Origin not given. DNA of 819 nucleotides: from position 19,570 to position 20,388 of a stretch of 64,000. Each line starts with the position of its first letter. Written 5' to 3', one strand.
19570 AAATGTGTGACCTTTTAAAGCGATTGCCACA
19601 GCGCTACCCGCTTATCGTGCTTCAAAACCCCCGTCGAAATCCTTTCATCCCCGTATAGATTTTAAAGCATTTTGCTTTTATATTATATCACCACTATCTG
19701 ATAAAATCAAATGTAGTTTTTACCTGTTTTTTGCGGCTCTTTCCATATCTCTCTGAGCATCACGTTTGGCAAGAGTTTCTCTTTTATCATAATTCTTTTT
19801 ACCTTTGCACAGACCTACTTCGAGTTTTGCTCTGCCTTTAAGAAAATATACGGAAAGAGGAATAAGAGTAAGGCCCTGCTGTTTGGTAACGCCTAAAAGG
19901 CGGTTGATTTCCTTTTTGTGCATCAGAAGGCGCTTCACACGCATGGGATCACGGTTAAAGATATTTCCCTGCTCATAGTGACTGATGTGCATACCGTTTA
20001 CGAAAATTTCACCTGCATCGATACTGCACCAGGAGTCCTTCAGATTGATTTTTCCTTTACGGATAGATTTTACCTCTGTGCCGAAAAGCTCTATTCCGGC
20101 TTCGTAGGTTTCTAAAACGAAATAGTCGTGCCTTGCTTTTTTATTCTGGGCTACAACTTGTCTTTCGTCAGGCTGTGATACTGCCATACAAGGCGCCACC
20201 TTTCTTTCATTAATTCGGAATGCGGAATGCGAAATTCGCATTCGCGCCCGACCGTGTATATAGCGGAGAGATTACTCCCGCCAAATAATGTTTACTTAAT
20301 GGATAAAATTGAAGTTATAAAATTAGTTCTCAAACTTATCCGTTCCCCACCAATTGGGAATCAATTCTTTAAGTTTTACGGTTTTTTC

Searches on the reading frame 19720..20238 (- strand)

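Call 8: search_protein_families(library=pfam, proteins=[window:19720-20238:-], max_evalue=0.05)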
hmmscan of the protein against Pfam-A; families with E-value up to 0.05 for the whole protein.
window:19720-20238:- (172 aa): 1 family
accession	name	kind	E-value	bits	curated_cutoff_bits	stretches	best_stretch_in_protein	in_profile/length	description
PF01668.23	SmpB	-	5.3e-63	211.7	27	1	29-170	1-142/143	SmpB protein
